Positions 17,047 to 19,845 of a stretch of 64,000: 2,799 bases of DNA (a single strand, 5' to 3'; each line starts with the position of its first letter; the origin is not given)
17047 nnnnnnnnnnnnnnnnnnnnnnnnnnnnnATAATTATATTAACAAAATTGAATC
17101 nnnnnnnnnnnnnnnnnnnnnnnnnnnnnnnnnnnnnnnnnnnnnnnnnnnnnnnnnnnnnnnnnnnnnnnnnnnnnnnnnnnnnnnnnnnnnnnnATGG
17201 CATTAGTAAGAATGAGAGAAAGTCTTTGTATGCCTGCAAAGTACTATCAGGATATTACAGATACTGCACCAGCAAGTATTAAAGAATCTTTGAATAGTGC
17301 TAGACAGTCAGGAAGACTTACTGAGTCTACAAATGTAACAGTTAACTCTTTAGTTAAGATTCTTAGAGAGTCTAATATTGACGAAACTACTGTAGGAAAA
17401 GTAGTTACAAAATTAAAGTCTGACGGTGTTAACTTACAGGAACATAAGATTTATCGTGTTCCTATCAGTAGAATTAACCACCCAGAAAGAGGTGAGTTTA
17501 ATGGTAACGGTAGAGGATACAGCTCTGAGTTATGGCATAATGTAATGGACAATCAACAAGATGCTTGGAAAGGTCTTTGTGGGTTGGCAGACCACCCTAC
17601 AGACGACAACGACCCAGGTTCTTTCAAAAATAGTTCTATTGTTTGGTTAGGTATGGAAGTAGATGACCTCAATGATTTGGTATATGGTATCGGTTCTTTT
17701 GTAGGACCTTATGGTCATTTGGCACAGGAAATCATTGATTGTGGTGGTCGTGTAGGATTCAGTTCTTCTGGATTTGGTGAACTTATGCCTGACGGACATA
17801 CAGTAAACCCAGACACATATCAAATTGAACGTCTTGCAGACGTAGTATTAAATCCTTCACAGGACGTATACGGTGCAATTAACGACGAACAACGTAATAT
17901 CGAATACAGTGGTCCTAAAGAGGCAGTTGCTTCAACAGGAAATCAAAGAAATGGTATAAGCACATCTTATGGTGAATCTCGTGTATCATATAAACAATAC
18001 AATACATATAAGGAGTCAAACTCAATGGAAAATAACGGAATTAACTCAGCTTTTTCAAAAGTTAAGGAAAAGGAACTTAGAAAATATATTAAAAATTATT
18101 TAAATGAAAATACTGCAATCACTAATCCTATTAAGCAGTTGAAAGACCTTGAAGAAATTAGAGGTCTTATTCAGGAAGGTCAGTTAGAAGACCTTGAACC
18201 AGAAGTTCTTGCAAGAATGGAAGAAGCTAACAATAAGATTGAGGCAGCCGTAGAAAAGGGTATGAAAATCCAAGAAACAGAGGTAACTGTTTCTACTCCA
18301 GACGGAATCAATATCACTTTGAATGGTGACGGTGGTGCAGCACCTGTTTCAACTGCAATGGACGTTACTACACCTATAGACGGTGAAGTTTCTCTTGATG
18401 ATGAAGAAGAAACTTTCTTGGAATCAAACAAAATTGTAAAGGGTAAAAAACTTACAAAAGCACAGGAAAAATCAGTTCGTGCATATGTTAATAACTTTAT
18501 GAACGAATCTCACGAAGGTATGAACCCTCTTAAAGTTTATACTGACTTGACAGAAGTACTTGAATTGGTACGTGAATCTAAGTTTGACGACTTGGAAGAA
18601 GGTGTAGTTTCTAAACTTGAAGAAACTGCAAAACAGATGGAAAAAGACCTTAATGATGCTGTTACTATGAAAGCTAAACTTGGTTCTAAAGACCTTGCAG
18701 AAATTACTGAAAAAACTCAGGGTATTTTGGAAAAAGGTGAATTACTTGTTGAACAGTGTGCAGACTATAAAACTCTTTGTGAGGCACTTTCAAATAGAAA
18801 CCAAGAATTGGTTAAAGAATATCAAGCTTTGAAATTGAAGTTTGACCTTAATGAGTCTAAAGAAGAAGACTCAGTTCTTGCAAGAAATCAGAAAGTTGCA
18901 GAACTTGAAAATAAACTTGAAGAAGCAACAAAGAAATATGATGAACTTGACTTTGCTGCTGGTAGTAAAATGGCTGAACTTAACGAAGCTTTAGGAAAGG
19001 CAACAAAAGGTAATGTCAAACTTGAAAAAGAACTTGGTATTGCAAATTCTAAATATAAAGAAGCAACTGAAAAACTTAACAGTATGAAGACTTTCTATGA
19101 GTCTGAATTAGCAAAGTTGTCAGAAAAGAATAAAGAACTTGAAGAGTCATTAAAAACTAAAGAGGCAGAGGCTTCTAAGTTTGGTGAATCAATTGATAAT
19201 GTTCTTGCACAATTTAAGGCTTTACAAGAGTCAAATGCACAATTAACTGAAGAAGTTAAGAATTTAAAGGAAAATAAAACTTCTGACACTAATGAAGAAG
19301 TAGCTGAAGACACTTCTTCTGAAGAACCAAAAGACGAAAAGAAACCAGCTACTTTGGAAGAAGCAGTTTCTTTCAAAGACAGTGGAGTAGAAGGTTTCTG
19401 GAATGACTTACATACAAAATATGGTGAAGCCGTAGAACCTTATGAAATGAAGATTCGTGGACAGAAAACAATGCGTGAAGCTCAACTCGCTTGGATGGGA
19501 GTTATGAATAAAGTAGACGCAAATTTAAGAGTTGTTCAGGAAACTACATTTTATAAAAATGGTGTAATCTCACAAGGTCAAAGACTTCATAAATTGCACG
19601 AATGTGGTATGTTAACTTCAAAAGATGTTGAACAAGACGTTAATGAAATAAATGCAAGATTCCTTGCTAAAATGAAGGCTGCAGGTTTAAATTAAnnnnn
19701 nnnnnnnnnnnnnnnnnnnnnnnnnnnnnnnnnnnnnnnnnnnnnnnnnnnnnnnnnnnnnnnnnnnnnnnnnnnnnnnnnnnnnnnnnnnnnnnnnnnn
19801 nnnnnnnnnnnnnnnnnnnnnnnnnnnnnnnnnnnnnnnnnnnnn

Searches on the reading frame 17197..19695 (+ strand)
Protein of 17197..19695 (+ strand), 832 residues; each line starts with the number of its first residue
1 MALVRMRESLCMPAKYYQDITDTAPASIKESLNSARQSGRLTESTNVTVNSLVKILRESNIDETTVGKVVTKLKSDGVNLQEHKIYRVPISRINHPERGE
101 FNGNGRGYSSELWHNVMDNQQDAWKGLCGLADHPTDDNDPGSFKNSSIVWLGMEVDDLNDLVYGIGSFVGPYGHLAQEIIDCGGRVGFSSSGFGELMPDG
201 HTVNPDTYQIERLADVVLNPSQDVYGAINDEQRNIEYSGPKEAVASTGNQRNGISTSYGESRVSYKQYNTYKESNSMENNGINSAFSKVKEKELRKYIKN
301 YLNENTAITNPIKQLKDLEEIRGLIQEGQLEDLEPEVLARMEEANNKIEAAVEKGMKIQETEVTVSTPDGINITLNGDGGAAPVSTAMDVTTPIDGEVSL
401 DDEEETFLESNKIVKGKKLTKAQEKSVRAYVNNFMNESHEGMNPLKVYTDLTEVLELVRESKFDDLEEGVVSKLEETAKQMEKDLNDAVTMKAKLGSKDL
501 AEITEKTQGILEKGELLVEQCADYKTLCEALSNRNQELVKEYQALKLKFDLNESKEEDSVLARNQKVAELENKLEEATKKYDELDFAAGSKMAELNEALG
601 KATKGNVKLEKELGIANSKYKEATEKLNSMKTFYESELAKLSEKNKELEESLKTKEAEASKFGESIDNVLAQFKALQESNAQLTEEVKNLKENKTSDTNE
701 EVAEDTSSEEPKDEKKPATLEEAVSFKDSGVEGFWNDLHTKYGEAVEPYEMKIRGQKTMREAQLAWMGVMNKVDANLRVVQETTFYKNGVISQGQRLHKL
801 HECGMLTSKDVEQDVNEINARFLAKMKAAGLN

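Call 14: search_protein_families(library=phrogs, proteins=[window:17197-19695:+], max_evalue=0.001)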
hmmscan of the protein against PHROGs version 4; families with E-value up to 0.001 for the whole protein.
window:17197-19695:+ (832 aa): 0 families

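Call 38: search_protein_families(library=pfam, proteins=[window:17197-19695:+], max_evalue=0.001)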
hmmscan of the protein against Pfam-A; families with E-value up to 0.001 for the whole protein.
window:17197-19695:+ (832 aa): 0 families

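Call 121: search_dna_similar(query=window:17197-19695:+, collection=phages, mode=protein, max_evalue=0.001, max_rows=8)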
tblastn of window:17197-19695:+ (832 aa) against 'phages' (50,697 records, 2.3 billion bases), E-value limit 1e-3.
No match.

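Call 123: search_solved_structures(query=window:17197-19695:+, max_evalue=1)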
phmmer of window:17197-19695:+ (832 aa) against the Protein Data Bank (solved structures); distinct sequences matched with E-value up to 1: 3.
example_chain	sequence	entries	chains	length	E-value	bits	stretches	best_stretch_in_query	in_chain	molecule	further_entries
5npv_B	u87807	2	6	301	0.023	16.3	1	404-645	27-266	Autophagy-related protein 16-1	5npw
2gyq_A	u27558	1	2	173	0.057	15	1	452-545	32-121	ycfI, putative structural protein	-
6y09_C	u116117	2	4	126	0.16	13.5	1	518-613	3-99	Autophagy-related protein 16-1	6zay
